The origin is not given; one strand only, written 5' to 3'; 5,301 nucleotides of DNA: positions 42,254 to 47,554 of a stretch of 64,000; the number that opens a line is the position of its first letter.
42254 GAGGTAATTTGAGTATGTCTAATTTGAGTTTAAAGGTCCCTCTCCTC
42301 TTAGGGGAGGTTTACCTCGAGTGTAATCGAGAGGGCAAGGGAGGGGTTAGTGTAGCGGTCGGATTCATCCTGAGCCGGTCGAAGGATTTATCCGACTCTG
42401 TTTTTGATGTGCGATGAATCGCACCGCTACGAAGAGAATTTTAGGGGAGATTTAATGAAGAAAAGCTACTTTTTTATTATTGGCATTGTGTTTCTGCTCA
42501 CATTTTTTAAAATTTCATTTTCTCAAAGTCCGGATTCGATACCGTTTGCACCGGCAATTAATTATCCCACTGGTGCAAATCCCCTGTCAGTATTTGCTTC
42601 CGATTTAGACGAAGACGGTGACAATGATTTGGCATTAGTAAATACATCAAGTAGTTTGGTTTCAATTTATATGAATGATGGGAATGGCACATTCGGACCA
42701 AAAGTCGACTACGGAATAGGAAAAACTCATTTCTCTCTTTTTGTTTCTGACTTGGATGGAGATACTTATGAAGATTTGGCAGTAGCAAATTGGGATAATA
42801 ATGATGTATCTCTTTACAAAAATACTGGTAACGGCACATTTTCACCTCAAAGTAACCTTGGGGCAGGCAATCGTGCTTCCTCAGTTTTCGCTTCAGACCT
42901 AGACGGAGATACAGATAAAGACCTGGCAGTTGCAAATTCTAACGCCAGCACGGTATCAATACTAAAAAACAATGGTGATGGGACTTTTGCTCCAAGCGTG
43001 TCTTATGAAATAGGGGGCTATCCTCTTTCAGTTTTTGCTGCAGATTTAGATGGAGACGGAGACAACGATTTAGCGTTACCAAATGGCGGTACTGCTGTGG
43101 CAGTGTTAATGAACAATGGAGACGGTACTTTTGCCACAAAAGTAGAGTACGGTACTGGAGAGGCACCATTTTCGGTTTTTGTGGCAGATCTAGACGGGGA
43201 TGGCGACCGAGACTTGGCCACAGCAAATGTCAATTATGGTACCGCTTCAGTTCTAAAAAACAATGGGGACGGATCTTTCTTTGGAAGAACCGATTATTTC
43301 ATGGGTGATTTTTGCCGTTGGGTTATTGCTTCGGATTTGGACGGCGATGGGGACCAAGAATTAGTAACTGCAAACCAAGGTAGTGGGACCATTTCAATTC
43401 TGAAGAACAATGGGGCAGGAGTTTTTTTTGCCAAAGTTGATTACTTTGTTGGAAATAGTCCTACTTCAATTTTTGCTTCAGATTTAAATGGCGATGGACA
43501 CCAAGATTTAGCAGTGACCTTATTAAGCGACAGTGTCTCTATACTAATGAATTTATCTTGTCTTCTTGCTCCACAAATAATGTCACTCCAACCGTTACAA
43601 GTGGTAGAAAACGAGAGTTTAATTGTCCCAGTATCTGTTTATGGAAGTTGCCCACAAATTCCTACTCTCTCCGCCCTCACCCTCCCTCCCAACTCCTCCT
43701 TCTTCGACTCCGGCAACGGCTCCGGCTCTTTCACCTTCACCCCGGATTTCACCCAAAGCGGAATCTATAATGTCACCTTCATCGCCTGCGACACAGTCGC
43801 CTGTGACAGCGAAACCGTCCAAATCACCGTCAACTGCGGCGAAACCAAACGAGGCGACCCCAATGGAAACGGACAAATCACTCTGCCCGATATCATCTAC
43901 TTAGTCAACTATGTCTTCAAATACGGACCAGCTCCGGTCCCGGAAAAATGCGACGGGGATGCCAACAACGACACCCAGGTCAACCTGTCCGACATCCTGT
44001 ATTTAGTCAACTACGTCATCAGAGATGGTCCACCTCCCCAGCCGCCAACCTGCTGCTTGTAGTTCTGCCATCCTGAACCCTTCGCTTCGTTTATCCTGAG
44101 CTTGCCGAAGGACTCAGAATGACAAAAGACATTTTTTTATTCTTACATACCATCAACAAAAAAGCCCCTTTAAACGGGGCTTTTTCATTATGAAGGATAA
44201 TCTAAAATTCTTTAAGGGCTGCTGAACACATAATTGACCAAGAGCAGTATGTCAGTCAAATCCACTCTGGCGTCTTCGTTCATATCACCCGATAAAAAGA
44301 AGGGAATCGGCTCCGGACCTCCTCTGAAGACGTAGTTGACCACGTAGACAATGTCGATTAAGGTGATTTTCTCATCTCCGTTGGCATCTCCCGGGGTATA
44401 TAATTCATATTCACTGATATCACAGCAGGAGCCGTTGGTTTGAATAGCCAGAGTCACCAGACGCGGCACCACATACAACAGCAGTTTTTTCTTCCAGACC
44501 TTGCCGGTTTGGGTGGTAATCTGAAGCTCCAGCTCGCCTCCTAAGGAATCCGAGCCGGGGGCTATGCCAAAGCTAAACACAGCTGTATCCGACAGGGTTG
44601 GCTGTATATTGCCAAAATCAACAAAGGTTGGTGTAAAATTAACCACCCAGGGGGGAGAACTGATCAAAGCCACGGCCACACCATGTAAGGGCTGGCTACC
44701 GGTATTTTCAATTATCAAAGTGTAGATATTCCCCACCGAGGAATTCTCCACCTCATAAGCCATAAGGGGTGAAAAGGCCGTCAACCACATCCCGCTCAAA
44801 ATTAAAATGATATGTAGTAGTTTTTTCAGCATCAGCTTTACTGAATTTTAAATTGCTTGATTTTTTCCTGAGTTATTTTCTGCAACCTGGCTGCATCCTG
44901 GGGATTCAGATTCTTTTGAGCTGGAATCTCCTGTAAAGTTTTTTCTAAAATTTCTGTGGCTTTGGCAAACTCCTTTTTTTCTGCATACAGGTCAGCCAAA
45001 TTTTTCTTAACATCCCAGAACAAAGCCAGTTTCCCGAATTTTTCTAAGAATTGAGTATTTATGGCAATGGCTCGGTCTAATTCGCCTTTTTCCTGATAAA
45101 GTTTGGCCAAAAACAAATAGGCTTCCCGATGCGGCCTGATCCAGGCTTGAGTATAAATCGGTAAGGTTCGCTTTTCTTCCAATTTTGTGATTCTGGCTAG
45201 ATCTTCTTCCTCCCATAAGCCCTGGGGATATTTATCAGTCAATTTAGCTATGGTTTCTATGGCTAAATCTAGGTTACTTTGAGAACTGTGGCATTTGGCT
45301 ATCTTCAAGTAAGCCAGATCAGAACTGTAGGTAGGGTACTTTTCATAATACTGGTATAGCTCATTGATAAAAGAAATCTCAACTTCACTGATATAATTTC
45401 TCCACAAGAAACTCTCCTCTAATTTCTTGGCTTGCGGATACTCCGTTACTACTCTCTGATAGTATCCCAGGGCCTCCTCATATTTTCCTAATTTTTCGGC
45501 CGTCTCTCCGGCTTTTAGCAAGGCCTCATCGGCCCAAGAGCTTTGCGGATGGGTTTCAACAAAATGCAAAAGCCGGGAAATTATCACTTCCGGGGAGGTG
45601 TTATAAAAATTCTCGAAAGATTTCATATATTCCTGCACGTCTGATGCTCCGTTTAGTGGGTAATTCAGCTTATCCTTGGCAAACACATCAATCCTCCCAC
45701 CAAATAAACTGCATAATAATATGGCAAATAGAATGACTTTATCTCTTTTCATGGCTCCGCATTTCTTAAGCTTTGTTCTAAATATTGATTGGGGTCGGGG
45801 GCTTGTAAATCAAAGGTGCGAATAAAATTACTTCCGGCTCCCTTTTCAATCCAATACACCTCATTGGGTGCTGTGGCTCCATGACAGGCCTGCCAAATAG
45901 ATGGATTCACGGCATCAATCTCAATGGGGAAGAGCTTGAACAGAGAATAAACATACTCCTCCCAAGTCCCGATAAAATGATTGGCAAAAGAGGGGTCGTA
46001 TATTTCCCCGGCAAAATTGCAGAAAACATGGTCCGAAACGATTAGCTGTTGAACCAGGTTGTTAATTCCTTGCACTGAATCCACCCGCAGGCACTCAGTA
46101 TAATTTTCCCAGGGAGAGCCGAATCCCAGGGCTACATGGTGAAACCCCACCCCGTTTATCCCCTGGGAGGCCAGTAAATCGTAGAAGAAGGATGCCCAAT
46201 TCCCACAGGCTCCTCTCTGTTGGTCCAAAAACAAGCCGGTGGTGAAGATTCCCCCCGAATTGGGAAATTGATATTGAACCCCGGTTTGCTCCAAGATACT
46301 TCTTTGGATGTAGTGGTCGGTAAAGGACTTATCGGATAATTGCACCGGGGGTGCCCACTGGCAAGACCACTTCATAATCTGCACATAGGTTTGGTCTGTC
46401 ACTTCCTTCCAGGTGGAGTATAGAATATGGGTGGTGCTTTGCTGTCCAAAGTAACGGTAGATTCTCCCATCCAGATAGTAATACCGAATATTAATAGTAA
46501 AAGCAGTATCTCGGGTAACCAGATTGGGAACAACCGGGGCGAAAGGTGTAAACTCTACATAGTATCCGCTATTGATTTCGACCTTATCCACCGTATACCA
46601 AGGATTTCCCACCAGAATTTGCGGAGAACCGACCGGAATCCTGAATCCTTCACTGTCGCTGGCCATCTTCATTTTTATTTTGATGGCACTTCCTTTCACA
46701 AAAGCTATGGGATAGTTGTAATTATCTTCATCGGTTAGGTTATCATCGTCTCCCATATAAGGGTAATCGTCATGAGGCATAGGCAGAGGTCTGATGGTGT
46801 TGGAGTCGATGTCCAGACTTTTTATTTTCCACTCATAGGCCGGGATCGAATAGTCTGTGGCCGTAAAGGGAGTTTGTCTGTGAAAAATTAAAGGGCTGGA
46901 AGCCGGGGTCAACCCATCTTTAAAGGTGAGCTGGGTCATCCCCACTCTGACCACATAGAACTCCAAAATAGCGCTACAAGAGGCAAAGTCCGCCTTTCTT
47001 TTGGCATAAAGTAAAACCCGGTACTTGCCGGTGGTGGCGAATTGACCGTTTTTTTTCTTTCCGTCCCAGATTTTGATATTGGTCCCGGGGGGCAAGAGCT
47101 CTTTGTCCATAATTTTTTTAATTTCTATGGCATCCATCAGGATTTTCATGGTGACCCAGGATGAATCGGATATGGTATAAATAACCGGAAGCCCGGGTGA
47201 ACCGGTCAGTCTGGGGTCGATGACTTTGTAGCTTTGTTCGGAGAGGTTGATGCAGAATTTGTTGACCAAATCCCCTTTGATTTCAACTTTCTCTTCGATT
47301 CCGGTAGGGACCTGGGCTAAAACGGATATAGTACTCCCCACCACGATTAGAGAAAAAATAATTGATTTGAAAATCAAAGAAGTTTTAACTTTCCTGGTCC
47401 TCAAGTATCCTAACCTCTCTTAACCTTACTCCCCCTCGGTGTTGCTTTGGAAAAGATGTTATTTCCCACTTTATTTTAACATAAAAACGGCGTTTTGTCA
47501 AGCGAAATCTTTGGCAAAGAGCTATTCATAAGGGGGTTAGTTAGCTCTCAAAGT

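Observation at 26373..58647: Seven secreted proteins within 32 kb share a Cys-patterned double dockerin-like module, five of them ending in Cys-Cys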

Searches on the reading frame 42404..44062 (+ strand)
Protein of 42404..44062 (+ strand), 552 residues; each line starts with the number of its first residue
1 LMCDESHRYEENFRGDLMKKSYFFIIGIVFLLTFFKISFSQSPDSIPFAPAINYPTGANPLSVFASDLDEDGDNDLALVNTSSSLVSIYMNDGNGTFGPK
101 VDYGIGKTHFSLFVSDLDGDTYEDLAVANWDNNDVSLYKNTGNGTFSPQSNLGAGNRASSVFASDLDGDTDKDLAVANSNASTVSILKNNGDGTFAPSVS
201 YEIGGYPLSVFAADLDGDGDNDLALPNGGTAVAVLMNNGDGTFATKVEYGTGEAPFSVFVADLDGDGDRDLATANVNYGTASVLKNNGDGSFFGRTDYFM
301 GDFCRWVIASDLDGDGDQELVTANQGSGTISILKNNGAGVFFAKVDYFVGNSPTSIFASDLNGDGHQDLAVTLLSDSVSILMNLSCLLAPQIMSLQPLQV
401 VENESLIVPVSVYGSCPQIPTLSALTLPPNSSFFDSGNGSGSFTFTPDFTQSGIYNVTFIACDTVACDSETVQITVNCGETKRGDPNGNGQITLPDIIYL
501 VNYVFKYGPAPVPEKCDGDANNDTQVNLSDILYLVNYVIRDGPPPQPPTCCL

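Call 4: search_protein_families(library=pfam, proteins=[window:42404-44062:+], max_evalue=0.01)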
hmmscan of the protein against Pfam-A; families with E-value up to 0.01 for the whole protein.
window:42404-44062:+ (552 aa): 5 families
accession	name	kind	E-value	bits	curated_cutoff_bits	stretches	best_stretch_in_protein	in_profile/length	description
PF13517.12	FG-GAP_3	-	2.6e-46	156.5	26.9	6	165-224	1-60/61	FG-GAP-like repeat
PF01839.29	FG-GAP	-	3e-23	81.7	22.1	3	309-334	7-27/37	FG-GAP repeat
PF17963.7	Big_9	-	4.3e-07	31.2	23.6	1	398-475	11-89/89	Bacterial Ig domain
PF00404.24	Dockerin_1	-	0.00016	22.2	22.9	1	484-538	2-56/57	Dockerin type I domain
PF09136.16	Glucodextran_B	-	0.0064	16.8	27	0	168-218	23-71/83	Glucodextranase, domain B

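Call 5: search_protein_families(library=ncbifam, proteins=[window:42404-44062:+], max_evalue=0.01)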
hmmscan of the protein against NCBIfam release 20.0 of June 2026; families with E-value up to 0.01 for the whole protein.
window:42404-44062:+ (552 aa): 3 families
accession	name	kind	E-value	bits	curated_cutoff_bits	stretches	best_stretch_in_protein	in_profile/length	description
NF012211.1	tand_rpt_95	domain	2.9e-06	27.1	90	0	431-477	40-85/98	tandem-95 repeat protein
NF052506.1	PA5033_fam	subfamily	1.1e-05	24.4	100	1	65-275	31-226/284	PA5033 family protein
NF052323.1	T9SSA_dep_M6i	equivalog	0.0015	16.5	600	0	111-196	788-874/1043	T9SS-dependent M6-like inactivated metalloprotease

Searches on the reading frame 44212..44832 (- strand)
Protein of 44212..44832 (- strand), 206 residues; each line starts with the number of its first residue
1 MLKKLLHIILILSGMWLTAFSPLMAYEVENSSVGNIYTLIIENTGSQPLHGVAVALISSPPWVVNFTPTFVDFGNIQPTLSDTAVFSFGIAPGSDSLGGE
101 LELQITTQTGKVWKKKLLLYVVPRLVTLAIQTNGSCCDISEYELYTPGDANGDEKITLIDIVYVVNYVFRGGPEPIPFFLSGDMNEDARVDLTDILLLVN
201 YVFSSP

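Call 4: search_protein_families(library=pfam, proteins=[window:44212-44832:-], max_evalue=0.01)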
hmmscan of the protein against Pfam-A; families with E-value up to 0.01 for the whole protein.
window:44212-44832:- (206 aa): 1 family
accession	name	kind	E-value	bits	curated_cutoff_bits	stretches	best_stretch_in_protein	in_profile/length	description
PF00404.24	Dockerin_1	-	8e-09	36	22.9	1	147-202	1-56/57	Dockerin type I domain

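Call 5: search_protein_families(library=ncbifam, proteins=[window:44212-44832:-], max_evalue=0.01)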
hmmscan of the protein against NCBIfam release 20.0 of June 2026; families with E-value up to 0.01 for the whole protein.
window:44212-44832:- (206 aa): 1 family
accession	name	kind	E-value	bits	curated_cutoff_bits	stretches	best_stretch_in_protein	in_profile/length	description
NF045500.1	Omp28_seleno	equivalog_domain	0.0022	17.4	200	1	133-203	303-376/377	Omp28-related selenoprotein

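Call 41: search_protein_families(library=pfam, max_evalue=1, proteins=[window:44212-44832:-])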
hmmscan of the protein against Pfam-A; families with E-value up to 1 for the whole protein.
window:44212-44832:- (206 aa): 1 family
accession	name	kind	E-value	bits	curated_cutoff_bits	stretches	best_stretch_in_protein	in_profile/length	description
PF00404.24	Dockerin_1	-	8e-09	36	22.9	1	147-202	1-56/57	Dockerin type I domain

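Call 54: predict_structure(alignment_id=A3)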
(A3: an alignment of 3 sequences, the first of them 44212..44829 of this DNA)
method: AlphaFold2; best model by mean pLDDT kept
length: 205 residues; sequences in the alignment: 3
mean_pLDDT: 38.0   pTM: 0.29
mean pLDDT of the five models: 38.0, 33.3, 33.2, 31.6, 31.5
residues with pLDDT >= 90: 0; 70-90: 5; 50-70: 9; < 50: 191
segments of 3 or more residues with pLDDT < 50: 12-32, 34-42, 44-107, 109-205
pLDDT, mean of each block of 10 residues (from residue 1): 69 40 41 47 43 35 36 39 43 39 43 38 26 27 30 34 35 32 31 36 28
secondary structure, 60 per line:
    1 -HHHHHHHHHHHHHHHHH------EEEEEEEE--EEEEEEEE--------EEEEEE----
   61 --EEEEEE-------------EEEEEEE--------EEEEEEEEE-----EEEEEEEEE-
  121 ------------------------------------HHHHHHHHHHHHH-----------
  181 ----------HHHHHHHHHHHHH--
elements in order: H2-18 E25-32 E35-42 E51-56 E63-68 E82-88 E97-105 E111-119 H157-169 H191-203

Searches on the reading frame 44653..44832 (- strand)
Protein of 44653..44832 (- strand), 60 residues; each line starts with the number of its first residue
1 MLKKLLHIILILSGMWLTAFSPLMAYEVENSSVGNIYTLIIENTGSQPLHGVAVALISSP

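Call 43: find_homologous_proteins(query=window:44653-44832:-, max_evalue=10)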
Query seq(60 aa) (60 aa): 1 proteins with E <= 10 among 1 candidates.
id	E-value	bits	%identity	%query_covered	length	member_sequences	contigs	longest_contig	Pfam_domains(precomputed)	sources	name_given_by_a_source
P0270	1.4e-20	89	75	100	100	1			-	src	-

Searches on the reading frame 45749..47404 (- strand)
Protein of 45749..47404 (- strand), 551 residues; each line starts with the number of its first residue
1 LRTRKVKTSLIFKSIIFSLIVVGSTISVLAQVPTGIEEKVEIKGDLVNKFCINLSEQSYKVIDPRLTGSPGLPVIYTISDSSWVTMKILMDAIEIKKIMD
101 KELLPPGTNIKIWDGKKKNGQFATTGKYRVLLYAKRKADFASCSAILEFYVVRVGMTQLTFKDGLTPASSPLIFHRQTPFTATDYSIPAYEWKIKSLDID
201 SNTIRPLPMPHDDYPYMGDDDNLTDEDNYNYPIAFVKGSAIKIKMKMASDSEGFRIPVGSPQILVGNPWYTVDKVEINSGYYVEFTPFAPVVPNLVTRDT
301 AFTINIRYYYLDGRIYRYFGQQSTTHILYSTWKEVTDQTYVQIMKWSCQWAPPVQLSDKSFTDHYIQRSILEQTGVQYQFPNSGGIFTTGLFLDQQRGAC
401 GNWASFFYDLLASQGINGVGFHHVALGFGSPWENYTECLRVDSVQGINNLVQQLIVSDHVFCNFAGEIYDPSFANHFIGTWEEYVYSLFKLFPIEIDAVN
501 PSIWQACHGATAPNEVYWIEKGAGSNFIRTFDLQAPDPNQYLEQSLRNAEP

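Call 41: search_protein_families(library=pfam, max_evalue=1, proteins=[window:45749-47404:-])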
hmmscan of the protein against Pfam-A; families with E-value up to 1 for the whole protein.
window:45749-47404:- (551 aa): 1 family
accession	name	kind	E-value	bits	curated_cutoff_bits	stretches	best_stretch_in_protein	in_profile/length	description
PF13860.13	FlgD_ig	-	0.16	12.4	27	1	112-135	53-76/79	FlgD Ig-like domain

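Call 42: search_solved_structures(query=window:45749-47404:-, max_evalue=1)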
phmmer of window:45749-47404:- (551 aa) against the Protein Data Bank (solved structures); distinct sequences matched with E-value up to 1: 9.
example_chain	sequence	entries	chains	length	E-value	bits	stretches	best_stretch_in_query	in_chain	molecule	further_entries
8peq_J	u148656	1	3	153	0.021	16.3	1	63-119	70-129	Affilin variant Af2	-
8pf0_A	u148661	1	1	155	0.034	15.6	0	60-119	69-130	Affilin variant Af1 (77405)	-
7qax_A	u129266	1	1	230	0.56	11.6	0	310-368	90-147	Cyclodipeptide synthase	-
7qaq_A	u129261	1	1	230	0.6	11.5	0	310-367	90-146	Cyclodipeptide synthase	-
7qay_A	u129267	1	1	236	0.63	11.5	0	310-367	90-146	Cyclodipeptide synthase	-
7qat_A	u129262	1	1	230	0.63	11.5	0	310-367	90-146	Cyclodipeptide synthase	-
7qb8_A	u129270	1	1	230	0.64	11.4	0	310-367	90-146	Cyclodipeptide synthase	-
7qaw_A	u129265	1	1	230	0.64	11.4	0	310-367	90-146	Cyclodipeptide synthase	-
7qau_A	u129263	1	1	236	0.7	11.3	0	310-367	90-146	Cyclodipeptide synthase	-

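Call 52: search_protein_families(library=padloc, proteins=[window:45749-47404:-], max_evalue=0.01)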
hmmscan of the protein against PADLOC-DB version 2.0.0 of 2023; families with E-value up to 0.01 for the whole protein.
window:45749-47404:- (551 aa): 0 families
